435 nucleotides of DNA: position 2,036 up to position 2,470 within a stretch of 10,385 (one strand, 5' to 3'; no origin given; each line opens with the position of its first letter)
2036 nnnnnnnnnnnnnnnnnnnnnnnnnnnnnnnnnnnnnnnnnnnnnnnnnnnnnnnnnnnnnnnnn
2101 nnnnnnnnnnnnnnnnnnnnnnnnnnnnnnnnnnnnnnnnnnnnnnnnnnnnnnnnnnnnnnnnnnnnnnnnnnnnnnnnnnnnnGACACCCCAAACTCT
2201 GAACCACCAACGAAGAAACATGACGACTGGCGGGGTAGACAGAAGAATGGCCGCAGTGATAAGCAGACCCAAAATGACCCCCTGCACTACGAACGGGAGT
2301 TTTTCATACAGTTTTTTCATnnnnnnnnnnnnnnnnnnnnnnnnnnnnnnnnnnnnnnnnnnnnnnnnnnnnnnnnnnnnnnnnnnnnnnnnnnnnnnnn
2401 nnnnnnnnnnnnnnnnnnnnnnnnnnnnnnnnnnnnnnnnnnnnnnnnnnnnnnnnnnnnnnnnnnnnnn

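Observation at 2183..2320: Unannotated 45-aa single-pass membrane peptide in the pL operon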

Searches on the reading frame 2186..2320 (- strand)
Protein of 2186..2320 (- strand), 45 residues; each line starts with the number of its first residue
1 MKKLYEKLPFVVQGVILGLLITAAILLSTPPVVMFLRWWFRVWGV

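Call 12: search_dna_similar(query=window:2186-2320:-, collection=phages, mode=protein, max_evalue=10, max_rows=40)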
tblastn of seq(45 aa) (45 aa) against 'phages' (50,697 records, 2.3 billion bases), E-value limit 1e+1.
Records with a match: 1; places in all: 2; records where one place covers at least 80% of the query: 1.
Best place of each record, by identity: 80-90% 1.
By first word of the organism name: Wanchaivirus 1.
By host as written in the record: - 1.
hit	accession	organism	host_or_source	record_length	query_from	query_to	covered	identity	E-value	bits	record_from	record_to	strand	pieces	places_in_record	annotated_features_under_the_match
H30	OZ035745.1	Wanchaivirus PDP110P2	-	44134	7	45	87%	87.2%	1e-5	41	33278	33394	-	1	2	record has no annotation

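Call 14: find_homologous_proteins(query=window:2186-2320:-, max_evalue=10)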
Query seq(45 aa) (45 aa): 12 proteins with E <= 10 among 12 candidates.
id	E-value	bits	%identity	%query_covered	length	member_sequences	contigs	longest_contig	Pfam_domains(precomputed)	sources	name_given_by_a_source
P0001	1.5e-20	89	98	100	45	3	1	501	-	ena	-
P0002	3.3e-19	84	96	100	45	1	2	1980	-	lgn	-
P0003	3.8e-19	84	93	100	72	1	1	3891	-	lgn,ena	-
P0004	4.4e-19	84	96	100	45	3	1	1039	-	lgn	-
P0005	7.9e-18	80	85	100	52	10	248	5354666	-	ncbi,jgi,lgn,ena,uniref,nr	ncbi:hypothetical protein JZL97_13295 [Escherichia coli]|jgi:hypothetical protein|uniref:hypothetica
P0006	1.5e-17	79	82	100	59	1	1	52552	-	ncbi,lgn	-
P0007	2.1e-17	79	84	100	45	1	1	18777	-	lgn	-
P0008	1.6e-16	76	82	100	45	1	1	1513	-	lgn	-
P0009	2.4e-16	76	82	100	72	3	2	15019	-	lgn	-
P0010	7.5e-16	74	78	100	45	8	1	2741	-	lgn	-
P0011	5.9e-8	50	86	78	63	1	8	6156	-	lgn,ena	-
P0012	7.2e-5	40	96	53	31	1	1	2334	-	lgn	-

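Call 16: search_protein_families(library=phrogs, proteins=[window:2186-2320:-], max_evalue=0.1)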
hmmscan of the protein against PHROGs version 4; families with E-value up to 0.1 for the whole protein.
seq(45 aa): 0 families

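Call 17: search_protein_families(library=pfam, proteins=[window:2186-2320:-], max_evalue=0.1)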
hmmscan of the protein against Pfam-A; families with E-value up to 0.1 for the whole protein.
seq(45 aa): 0 families

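Call 18: find_encoding_contigs(protein=P0010, flank=5000, max_places=4)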
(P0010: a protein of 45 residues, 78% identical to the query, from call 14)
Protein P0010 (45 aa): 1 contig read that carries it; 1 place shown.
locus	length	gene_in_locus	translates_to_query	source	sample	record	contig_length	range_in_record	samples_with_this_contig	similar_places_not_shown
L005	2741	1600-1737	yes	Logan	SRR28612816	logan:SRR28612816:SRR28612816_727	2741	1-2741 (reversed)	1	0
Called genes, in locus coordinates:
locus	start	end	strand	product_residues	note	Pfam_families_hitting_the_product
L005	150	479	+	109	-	-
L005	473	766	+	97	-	-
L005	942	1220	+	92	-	-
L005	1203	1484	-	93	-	-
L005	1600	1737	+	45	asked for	-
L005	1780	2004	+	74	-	-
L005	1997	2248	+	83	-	PF24233:DUF7446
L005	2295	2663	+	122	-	PF10800:DUF2528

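Call 19: find_encoding_contigs(protein=P0005, flank=5000, max_places=8)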
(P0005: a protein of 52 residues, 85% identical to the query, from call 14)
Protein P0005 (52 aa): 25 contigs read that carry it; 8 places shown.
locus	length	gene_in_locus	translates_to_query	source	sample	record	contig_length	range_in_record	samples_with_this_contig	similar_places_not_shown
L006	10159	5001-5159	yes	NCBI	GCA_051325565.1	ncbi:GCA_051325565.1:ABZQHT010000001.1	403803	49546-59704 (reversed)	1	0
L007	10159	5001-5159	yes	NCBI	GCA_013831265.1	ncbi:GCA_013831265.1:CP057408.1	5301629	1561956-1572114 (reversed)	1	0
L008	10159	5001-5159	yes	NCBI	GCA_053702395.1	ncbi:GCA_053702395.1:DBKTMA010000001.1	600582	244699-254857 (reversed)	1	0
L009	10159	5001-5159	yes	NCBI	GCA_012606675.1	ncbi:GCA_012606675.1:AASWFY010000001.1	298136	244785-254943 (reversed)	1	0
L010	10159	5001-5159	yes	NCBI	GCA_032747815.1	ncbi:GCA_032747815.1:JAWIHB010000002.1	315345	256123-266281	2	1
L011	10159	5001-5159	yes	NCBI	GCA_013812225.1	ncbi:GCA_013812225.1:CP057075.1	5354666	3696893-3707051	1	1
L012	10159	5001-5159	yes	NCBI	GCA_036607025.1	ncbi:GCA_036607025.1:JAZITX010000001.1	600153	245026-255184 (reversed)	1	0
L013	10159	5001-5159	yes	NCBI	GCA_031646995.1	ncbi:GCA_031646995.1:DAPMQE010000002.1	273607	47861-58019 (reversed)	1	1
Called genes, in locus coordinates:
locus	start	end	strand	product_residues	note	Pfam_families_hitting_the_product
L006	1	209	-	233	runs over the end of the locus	PF06992:Phage_lambda_P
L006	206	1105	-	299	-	PF04492:Phage_rep_O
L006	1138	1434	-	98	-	PF05269:Phage_CII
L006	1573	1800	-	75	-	PF13384:HTH_23 (weak), PF12728:HTH_17 (weak)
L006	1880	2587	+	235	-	PF01381:HTH_3 (faint), PF00717:Peptidase_S24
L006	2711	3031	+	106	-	-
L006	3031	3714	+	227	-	PF07798:CCDC90-like (weak)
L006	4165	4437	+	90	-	PF25694:N_peptide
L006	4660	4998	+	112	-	-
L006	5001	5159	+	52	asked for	-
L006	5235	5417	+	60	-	-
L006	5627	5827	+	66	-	PF11058:Ral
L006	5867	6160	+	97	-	PF27050:Phage_P22_Y8K6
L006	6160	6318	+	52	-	-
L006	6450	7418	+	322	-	-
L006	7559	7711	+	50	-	PF06301:Lambda_Kil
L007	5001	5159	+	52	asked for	-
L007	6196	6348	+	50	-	PF06301:Lambda_Kil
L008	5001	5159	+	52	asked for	-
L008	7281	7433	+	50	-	PF06301:Lambda_Kil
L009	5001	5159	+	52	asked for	-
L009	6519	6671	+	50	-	PF06301:Lambda_Kil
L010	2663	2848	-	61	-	PF14549:P22_Cro, PF15943:YdaS_toxin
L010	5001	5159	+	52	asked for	-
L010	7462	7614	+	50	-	PF06301:Lambda_Kil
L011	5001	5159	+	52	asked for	-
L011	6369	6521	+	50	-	PF06301:Lambda_Kil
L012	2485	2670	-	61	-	PF14549:P22_Cro, PF15943:YdaS_toxin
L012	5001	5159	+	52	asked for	-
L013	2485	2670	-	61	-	PF14549:P22_Cro, PF15943:YdaS_toxin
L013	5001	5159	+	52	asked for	-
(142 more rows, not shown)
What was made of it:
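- A 7-residue duplication in the helix is tolerated in the most common allele (call 19), which is odd for precise helix docking.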

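Call 20: find_encoding_contigs(protein=P0007, flank=5000, max_places=3)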
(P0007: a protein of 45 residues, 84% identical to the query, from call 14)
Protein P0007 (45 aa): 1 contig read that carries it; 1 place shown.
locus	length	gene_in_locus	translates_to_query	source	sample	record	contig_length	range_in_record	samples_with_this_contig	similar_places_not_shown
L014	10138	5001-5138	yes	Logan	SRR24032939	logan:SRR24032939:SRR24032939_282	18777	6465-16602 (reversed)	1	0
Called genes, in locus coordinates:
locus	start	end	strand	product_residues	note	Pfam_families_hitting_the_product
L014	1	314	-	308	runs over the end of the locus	-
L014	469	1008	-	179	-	PF06254:YdaT_toxin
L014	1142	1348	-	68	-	PF09048:Cro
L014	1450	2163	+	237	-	PF01381:HTH_3, PF00717:Peptidase_S24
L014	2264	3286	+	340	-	-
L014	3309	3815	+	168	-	-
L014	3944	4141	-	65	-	-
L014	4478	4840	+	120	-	PF25694:N_peptide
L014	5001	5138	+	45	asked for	-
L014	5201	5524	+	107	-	-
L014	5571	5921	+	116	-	-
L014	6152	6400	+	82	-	PF24233:DUF7446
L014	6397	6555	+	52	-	-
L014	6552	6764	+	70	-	PF27398:KilR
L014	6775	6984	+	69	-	PF04448:DUF551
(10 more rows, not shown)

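Call 21: find_encoding_contigs(protein=P0009, flank=5000, max_places=3)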
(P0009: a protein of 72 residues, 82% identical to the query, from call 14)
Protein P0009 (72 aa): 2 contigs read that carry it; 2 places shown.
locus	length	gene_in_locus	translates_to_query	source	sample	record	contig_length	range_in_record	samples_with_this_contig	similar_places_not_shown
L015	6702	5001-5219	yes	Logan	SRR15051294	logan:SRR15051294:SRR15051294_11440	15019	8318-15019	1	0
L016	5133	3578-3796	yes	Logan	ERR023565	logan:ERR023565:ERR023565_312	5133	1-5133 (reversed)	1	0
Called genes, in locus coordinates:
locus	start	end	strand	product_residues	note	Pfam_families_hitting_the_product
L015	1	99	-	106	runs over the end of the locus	PF24266:HTH_HVO_0163_N (weak)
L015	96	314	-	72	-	-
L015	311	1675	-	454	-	PF00772:DnaB, PF13481:AAA_25, PF03796:DnaB_C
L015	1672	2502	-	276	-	PF04492:Phage_rep_O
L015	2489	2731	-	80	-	-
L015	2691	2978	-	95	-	PF05269:Phage_CII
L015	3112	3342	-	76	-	-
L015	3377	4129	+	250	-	PF01381:HTH_3, PF00717:Peptidase_S24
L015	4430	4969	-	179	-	PF14163:SieB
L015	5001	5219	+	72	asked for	-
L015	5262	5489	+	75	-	-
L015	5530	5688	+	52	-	-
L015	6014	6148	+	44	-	PF06301:Lambda_Kil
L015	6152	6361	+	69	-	PF04448:DUF551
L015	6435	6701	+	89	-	?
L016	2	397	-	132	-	?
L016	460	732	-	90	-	-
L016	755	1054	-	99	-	PF05269:Phage_CII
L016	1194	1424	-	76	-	-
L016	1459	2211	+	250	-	PF01381:HTH_3, PF00717:Peptidase_S24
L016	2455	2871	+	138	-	PF05551:zf-His_Me_endon (weak), PF13392:HNH_3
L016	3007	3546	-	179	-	PF14163:SieB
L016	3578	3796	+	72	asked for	-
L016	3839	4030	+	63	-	PF23768:DUF7167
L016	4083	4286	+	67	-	PF04448:DUF551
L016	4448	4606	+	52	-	-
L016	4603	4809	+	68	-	PF27398:KilR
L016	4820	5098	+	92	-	PF27050:Phage_P22_Y8K6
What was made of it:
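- In L015 and L016 it is directly adjacent to sieB (calls 19, 21).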

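Call 22: find_encoding_contigs(protein=P0008, flank=5000, max_places=3)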
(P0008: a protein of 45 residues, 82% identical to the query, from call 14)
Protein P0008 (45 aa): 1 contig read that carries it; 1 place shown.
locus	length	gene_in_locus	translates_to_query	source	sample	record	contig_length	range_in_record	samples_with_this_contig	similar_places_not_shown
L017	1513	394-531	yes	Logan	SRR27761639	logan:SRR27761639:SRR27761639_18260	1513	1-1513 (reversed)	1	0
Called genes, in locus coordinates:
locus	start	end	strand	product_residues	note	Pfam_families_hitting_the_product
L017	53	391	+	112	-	-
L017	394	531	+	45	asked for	-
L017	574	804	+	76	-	-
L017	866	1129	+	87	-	-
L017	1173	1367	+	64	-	-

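Call 28: find_related_loci(query=A2, collection=genome_contigs, flank=4000)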
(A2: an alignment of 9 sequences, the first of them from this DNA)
Query A2 (45 aa) in genome_contigs; peptide patterns used: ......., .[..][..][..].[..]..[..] (x = any residue, [..] = any of these).
76 stretches matched a pattern, but none encodes a relative of the query by tblastn (E <= 1e-3).
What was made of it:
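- Tried and rejected: The scan of one genome per species found none (call 28).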

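Call 29: find_related_loci(query=A2, collection=viral_contigs, flank=4000)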
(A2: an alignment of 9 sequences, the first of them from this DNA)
Query A2 (45 aa) in viral_contigs; peptide patterns used: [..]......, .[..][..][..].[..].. (x = any residue, [..] = any of these).
87 stretches matched a pattern; 3 encode a relative of the query (tblastn E <= 1e-3); 3 distinct loci.
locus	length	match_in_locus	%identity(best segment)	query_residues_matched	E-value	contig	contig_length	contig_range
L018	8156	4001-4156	85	1-45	4e-23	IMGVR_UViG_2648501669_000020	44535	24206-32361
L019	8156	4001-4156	85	1-45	4e-23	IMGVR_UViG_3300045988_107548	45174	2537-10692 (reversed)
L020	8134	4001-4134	80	1-45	6e-18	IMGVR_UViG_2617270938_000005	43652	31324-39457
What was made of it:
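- Tried and rejected: Viral contigs gave three near-identical loci (call 29).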

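Call 30: search_protein_families(library=ncbifam, proteins=[window:2186-2320:-], max_evalue=0.1)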
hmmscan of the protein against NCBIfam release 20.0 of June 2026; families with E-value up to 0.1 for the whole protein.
seq(45 aa): 0 families

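Call 31: search_protein_families(library=padloc, proteins=[window:2186-2320:-], max_evalue=0.1)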
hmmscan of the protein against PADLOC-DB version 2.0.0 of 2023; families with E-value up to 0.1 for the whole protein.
seq(45 aa): 0 families
